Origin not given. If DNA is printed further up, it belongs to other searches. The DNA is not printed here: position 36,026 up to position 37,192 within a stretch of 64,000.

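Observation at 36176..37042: Macro domain fused to a catalytic rhodanese domain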

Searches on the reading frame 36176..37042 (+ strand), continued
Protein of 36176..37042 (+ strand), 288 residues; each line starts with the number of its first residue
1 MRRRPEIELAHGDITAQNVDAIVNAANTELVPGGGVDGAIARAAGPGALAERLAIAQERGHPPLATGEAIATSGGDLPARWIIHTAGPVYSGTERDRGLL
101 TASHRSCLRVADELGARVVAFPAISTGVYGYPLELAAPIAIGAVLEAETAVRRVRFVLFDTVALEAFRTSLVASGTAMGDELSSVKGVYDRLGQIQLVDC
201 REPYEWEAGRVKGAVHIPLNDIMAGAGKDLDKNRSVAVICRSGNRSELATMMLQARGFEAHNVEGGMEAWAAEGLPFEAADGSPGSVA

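Call 10: find_encoding_contigs(protein=P0008, flank=5000, max_places=3)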
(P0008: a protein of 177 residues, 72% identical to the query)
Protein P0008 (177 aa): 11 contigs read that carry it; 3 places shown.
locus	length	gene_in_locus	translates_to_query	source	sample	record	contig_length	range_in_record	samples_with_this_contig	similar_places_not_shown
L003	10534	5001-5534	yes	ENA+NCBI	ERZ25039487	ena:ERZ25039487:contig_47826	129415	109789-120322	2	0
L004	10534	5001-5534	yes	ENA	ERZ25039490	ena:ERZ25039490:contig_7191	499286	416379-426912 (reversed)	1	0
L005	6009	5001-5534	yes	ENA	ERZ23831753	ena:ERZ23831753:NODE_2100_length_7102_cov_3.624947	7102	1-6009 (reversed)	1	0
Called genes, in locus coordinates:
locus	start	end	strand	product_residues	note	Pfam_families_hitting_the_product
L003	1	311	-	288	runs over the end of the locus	PF01636:APH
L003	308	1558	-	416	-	PF01306:LacY_symp (weak), PF03825:Nuc_H_symport, PF07690:MFS_1, PF12832:MFS_1_like, PF07690:MFS_1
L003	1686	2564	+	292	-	PF01380:SIS (faint)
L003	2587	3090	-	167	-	PF13302:Acetyltransf_3 (weak), PF00583:Acetyltransf_1, PF13508:Acetyltransf_7, PF24553:Rv0428c_C, PF08445:FR47 (weak), PF13673:Acetyltransf_10 (weak)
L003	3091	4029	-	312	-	PF00294:PfkB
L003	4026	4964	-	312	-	PF00294:PfkB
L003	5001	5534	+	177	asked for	PF01661:Macro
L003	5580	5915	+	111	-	PF00581:Rhodanese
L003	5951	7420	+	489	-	PF01565:FAD_binding_4, PF02913:FAD-oxidase_C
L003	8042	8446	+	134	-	PF02913:FAD-oxidase_C (faint)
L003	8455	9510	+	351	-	PF26549:Tricorn_N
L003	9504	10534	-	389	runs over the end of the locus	PF00155:Aminotran_1_2, PF01053:Cys_Met_Meta_PP (faint)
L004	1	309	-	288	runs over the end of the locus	PF01636:APH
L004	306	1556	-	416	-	PF01306:LacY_symp (weak), PF03825:Nuc_H_symport, PF07690:MFS_1, PF12832:MFS_1_like, PF07690:MFS_1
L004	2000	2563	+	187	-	-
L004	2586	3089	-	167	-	PF13302:Acetyltransf_3 (weak), PF00583:Acetyltransf_1, PF13508:Acetyltransf_7, PF24553:Rv0428c_C, PF08445:FR47 (weak), PF13673:Acetyltransf_10 (weak)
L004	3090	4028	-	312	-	PF00294:PfkB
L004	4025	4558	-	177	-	PF00294:PfkB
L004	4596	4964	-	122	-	PF00294:PfkB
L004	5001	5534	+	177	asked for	PF01661:Macro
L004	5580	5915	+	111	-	PF00581:Rhodanese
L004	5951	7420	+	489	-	PF01565:FAD_binding_4, PF02913:FAD-oxidase_C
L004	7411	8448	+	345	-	PF01565:FAD_binding_4, PF02913:FAD-oxidase_C (faint)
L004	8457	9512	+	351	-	PF26549:Tricorn_N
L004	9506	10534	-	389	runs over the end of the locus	PF00155:Aminotran_1_2, PF01053:Cys_Met_Meta_PP (faint)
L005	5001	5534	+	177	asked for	PF01661:Macro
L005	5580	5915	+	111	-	PF00581:Rhodanese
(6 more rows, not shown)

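Call 11: find_encoding_contigs(protein=P0009, flank=5000, max_places=2)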
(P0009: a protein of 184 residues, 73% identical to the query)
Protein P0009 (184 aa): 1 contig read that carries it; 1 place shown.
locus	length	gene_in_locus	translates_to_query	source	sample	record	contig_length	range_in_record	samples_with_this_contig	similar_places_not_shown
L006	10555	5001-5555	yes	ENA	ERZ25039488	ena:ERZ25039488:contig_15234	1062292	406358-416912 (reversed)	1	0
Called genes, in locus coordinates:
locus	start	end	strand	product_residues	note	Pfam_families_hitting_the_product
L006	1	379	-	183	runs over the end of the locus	PF00106:adh_short, PF13561:adh_short_C2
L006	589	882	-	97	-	PF14031:D-ser_dehydrat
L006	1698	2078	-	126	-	PF01042:Ribonuc_L-PSP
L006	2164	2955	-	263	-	PF09339:HTH_IclR, PF12802:MarR_2, PF01614:IclR_C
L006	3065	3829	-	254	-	PF00294:PfkB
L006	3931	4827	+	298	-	-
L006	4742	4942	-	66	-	-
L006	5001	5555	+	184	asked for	PF01661:Macro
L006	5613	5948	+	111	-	PF00581:Rhodanese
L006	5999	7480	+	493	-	PF01565:FAD_binding_4, PF02913:FAD-oxidase_C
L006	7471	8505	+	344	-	PF01565:FAD_binding_4, PF02913:FAD-oxidase_C (faint)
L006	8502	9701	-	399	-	PF00155:Aminotran_1_2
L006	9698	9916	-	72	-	-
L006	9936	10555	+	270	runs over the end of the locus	PF04185:Phosphoesterase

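Call 20: search_protein_representatives(protein=window:36176-37039:+)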
Query: 288 residues. Proteins with E-value up to 0.001 (for the whole library): 39537; up to 1e-10: 10293; up to 1e-30: 275. The best 150 are listed.
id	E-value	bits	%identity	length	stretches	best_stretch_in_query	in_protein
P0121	1.2e-113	395.7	26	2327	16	197-277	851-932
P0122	6.0e-65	235.9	37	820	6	197-274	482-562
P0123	1.1e-64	235.0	35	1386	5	6-149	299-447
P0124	1.1e-59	218.7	36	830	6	197-282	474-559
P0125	8.8e-58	212.4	35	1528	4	8-172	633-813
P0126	2.8e-56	207.5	27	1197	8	196-280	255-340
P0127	1.4e-53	198.6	37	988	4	6-147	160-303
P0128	1.5e-52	195.2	26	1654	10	198-272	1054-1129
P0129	1.7e-51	191.8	39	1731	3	2-148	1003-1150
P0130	1.0e-50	189.3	68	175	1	5-146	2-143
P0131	1.3e-50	188.9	37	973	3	9-167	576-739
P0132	3.3e-50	187.6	34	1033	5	3-169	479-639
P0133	4.6e-50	187.1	34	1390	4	9-157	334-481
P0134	1.2e-49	185.7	33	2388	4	10-141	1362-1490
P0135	1.4e-49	185.5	45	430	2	8-162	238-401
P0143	6.6e-44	166.9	53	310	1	7-174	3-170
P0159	4.7e-40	154.3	53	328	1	7-167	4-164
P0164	3.1e-39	151.6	39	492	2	10-166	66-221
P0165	5.4e-39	150.8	37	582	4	194-277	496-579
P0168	2.2e-38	148.8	43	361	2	9-149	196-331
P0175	3.2e-37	145.0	53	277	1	10-176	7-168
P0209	2.7e-35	138.6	39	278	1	11-260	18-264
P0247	7.2e-34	134.0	56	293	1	5-171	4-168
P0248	7.4e-34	134.0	30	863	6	123-277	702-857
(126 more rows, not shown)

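Call 21: search_protein_families(library=pfam, proteins=[P0209, P0248, P0143, P0159, P0247, P0175, P0135, P0168, P0164, P0165], max_evalue=0.001)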
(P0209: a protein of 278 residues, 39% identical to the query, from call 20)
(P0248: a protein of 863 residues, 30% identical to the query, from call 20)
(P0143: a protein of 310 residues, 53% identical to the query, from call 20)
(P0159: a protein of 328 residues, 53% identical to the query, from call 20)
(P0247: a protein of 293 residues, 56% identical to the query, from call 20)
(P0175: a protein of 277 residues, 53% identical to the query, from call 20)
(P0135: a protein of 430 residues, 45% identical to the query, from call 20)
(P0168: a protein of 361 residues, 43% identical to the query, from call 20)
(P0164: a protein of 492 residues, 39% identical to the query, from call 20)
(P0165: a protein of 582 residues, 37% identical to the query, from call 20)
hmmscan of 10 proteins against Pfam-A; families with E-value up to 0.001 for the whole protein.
P0209 (278 aa): 1 family
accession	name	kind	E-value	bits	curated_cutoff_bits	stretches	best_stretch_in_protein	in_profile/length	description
PF01661.27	Macro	-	3.8e-44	149.9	22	1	30-147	1-118/118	Macro domain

P0248 (863 aa): 3 families
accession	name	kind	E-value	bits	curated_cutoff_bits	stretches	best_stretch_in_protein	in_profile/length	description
PF00581.25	Rhodanese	-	3.3e-88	291.2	22.2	6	354-448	1-101/102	Rhodanese-like domain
PF04273.18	BLH_phosphatase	-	7.5e-08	33.1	26.1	0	534-568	73-107/110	Beta-lactamase hydrolase-like protein, phosphatase-like domain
PF02879.22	PGM_PMM_II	-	0.0006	20.7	29.3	0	808-843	16-50/103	Phosphoglucomutase/phosphomannomutase, alpha/beta/alpha domain II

P0143 (310 aa): 2 families
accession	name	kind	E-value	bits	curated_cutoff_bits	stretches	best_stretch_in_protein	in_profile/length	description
PF01661.27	Macro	-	5.2e-41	139.7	22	1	19-134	1-116/118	Macro domain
PF20118.4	DUF6508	-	6.4e-33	113.8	23.6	1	184-307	1-128/129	Family of unknown function (DUF6508)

P0159 (328 aa): 1 family
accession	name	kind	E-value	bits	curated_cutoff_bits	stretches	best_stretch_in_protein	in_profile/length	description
PF01661.27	Macro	-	1.1e-40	138.7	22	1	20-137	1-118/118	Macro domain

P0247 (293 aa): 1 family
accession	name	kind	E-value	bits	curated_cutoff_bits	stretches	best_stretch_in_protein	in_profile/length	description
PF01661.27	Macro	-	4.8e-45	152.7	22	1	22-134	1-118/118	Macro domain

P0175 (277 aa): 1 family
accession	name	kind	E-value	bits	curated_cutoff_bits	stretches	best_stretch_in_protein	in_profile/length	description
PF01661.27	Macro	-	2.6e-35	121.3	22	1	20-132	1-117/118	Macro domain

P0135 (430 aa): 1 family
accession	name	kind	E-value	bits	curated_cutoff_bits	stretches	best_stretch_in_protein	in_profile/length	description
PF01661.27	Macro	-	1.1e-67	225.8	22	2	253-375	1-118/118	Macro domain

P0168 (361 aa): 1 family
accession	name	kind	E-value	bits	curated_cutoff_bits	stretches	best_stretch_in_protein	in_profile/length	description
PF01661.27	Macro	-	2.1e-77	257.1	22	2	210-322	1-118/118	Macro domain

P0164 (492 aa): 1 family
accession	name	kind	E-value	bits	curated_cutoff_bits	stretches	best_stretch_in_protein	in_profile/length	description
PF01661.27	Macro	-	9.6e-69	229.2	22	2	80-191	2-118/118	Macro domain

P0165 (582 aa): 2 families
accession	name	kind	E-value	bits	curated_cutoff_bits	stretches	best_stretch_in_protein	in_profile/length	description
PF00581.25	Rhodanese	-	7.7e-93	306.1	22.2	4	352-439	7-101/102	Rhodanese-like domain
PF04273.18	BLH_phosphatase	-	2.9e-09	37.7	26.1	0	136-155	85-104/110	Beta-lactamase hydrolase-like protein, phosphatase-like domain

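Call 28: find_encoding_contigs(protein=P0004, flank=4000, max_places=2)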
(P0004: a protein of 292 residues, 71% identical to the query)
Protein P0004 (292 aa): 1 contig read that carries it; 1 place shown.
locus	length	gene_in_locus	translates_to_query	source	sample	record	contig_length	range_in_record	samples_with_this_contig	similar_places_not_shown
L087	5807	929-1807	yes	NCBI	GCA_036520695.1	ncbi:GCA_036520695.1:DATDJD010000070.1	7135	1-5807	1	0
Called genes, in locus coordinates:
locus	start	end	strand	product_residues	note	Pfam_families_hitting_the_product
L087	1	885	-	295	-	PF00294:PfkB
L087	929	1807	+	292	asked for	PF01661:Macro, PF00581:Rhodanese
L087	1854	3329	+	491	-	PF01565:FAD_binding_4, PF02913:FAD-oxidase_C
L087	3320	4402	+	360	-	PF13515:FUSC_2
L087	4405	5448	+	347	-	PF01565:FAD_binding_4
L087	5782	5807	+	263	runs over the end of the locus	-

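Call 29: find_encoding_contigs(protein=P0003, flank=4000, max_places=2)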
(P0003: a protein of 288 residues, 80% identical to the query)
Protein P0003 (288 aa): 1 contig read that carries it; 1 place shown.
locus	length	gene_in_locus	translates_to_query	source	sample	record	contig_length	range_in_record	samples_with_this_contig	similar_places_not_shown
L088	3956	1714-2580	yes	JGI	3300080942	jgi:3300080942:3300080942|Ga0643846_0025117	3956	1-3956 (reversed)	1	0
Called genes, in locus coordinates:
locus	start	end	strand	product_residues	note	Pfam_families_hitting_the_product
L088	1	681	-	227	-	?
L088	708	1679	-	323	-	PF03537:Glyco_hydro_114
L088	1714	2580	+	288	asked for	PF01661:Macro, PF00581:Rhodanese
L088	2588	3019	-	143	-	-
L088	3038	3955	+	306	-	?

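Call 30: find_encoding_contigs(protein=P0002, flank=4000, max_places=2)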
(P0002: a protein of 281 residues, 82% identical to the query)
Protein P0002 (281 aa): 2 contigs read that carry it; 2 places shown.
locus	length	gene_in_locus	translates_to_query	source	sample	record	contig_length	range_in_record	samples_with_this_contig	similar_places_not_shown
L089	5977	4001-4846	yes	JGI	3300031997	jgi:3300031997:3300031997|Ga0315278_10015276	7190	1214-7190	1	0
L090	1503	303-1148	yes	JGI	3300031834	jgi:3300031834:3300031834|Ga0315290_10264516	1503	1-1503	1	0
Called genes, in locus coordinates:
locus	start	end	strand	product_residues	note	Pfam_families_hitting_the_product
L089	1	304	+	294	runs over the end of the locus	PF00528:BPD_transp_1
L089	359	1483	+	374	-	PF00005:ABC_tran, PF17912:OB_MalK (faint), PF08402:TOBE_2 (faint)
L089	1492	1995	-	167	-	PF13302:Acetyltransf_3, PF00583:Acetyltransf_1, PF13508:Acetyltransf_7, PF24553:Rv0428c_C, PF13673:Acetyltransf_10, PF08445:FR47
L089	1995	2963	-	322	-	PF00294:PfkB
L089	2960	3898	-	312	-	PF00294:PfkB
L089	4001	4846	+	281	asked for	PF01661:Macro, PF00581:Rhodanese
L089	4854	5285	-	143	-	-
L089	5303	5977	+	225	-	?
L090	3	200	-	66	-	?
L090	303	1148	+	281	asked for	PF01661:Macro, PF00581:Rhodanese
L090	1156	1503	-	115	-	?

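Call 47: predict_structure(alignment_id=A4)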
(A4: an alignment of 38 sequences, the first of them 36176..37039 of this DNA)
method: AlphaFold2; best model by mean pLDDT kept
length: 288 residues; sequences in the alignment: 38
mean_pLDDT: 88.0   pTM: 0.65
mean pLDDT of the five models: 88.0, 87.3, 86.9, 83.1, 82.4
residues with pLDDT >= 90: 163; 70-90: 101; 50-70: 24; < 50: 0
segments of 3 or more residues with pLDDT < 50: none
pLDDT, mean of each block of 10 residues (from residue 1): 84 96 95 91 98 97 95 98 93 91 96 98 70 89 94 95 90 69 81 85 79 87 90 88 86 90 85 76 61
secondary structure, 60 per line:
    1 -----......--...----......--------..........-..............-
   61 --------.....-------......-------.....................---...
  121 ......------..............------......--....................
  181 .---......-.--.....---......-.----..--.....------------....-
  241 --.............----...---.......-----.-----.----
elements in order: E6-11 E21-26 H35-44 H46-59 E69-73 E81-86 H94-114 E118-122 H123-126 H133-146 E153-158 H161-181 H185-190 E195-199 H203-208 H219-223 E236-239 H243-255 E260-262 H266-272

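Call 52: search_protein_families(library=ncbifam, proteins=[L003:5951-7417:+, L004:7411-8445:+, L002:8769-10001:+, L002:10001-10744:+], max_evalue=0.00001)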
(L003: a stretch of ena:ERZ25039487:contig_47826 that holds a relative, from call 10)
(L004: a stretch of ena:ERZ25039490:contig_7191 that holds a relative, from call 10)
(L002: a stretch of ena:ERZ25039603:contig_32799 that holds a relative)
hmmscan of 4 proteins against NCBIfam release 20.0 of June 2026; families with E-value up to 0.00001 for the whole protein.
L003:5951-7417:+ (489 aa): 6 families
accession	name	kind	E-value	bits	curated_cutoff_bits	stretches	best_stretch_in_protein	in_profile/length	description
TIGR00387.1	glcD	equivalog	6.6e-136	453.4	567.9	1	44-455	1-413/413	glycolate oxidase subunit GlcD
NF008408.0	PRK11230.1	equivalog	3.2e-133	444.8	897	1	41-467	56-482/499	glycolate oxidase subunit GlcD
NF049975.1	2HglutDHaseYdiJ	equivalog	6.9e-45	153.2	1350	2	23-176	34-189/1018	D-2-hydroxyglutarate dehydrogenase YdiJ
NF008439.0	PRK11282.1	equivalog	4.4e-16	58.7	284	1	50-244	8-201/358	glycolate oxidase subunit GlcE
NF053785.1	DcplphribOxDprE1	equivalog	5.8e-11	42.2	500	1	42-219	16-187/449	decaprenylphosphoryl-beta-D-ribose oxidase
TIGR01677.1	pln_FAD_oxido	subfamily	6.9e-08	31.4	383.1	1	41-232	34-232/560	FAD-dependent oxidoreductase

L004:7411-8445:+ (345 aa): 8 families
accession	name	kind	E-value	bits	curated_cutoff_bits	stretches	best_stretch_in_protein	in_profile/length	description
NF008439.0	PRK11282.1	equivalog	2.9e-48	164.5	284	1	9-341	8-354/358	glycolate oxidase subunit GlcE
TIGR00387.1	glcD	equivalog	2.6e-24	85.9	567.9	1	4-181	2-182/413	glycolate oxidase subunit GlcD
TIGR01678.1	FAD_lactone_ox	subfamily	1.5e-11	43.9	396.8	1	4-171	19-180/438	sugar 1,4-lactone oxidase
TIGR01679.1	bact_FAD_ox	subfamily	9.1e-11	41.3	292.25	1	4-169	16-172/419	FAD-linked oxidoreductase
NF008408.0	PRK11230.1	equivalog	4.1e-10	38.7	897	1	52-196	109-255/499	glycolate oxidase subunit GlcD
TIGR01677.1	pln_FAD_oxido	subfamily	2e-09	36.5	383.1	1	4-177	38-219/560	FAD-dependent oxidoreductase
NF053785.1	DcplphribOxDprE1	equivalog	1.4e-07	31.1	500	1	3-175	18-186/449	decaprenylphosphoryl-beta-D-ribose oxidase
NF049975.1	2HglutDHaseYdiJ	equivalog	2.5e-07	28.9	1350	0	49-141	104-198/1018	D-2-hydroxyglutarate dehydrogenase YdiJ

L002:8769-10001:+ (411 aa): 7 families
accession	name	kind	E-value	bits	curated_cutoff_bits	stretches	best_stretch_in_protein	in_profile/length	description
NF008434.0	PRK11274.1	equivalog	4.3e-25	88.5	333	1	268-360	19-112/409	glycolate oxidase subunit GlcF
NF008439.0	PRK11282.1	equivalog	3.5e-16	59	284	1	3-96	131-228/358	glycolate oxidase subunit GlcE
NF008369.0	PRK11168.1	equivalog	1e-09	37.8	278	1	267-356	6-91/401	anaerobic glycerol-3-phosphate dehydrogenase subunit C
TIGR00387.1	glcD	equivalog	1.2e-09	37.5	567.9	1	3-54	131-182/413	glycolate oxidase subunit GlcD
TIGR00273.1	TIGR00273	equivalog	1.2e-09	37.5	444.8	1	272-353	293-374/432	LutB/LldF family L-lactate oxidation iron-sulfur protein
NF045670.1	quin_L_LdhH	equivalog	1.3e-09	36.9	800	1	270-352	302-383/706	L-lactate dehydrogenase (quinone) large subunit LdhH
NF009226.0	PRK12576.1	equivalog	5.1e-06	26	344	1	271-350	153-235/317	succinate dehydrogenase/fumarate reductase iron-sulfur subunit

L002:10001-10744:+ (248 aa): 7 families
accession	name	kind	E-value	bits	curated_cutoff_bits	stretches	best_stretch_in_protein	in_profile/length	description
NF045670.1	quin_L_LdhH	equivalog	3.1e-50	171.2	800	1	7-239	464-705/706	L-lactate dehydrogenase (quinone) large subunit LdhH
NF004898.0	PRK06259.1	equivalog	3e-47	161.4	385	1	6-243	258-488/488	fumarate reductase (CoM/CoB) subunit TfrB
NF008434.0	PRK11274.1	equivalog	4.1e-38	131.4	333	1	11-242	169-406/409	glycolate oxidase subunit GlcF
NF008369.0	PRK11168.1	equivalog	7.1e-32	110.8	278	1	8-244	165-400/401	anaerobic glycerol-3-phosphate dehydrogenase subunit C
TIGR03379.1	glycerol3P_GlpC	equivalog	1e-16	60.7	279.9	1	10-242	162-395/397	anaerobic glycerol-3-phosphate dehydrogenase subunit GlpC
TIGR03288.1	CoB_CoM_SS_B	equivalog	7e-10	38.6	345.15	1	13-222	3-240/290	CoB--CoM heterodisulfide reductase subunit B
NF045663.1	diclust_near_Sec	equivalog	1e-06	27.1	530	1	49-202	458-605/759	pyridine nucleotide-disulfide oxidoreductase/dicluster-binding protein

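Call 53: find_encoding_contigs(protein=P0089, flank=3000, max_places=2)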
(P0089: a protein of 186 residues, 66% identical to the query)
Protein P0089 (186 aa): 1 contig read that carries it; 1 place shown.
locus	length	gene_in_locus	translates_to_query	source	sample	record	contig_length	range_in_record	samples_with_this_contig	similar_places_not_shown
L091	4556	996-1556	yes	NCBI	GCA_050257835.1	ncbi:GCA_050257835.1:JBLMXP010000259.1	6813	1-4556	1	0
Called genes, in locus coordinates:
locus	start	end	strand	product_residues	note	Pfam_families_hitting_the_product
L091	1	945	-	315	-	PF00294:PfkB, PF08543:Phos_pyr_kin (weak)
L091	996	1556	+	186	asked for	PF01661:Macro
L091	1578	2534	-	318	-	PF07676:PD40 (faint), PF26550:Tricorn_2nd (weak), PF26549:Tricorn_N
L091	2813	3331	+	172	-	PF04542:Sigma70_r2, PF08281:Sigma70_r4_2, PF04545:Sigma70_r4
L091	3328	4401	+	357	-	PF26550:Tricorn_2nd, PF26549:Tricorn_N, PF07676:PD40 (weak)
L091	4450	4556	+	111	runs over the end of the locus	PF00581:Rhodanese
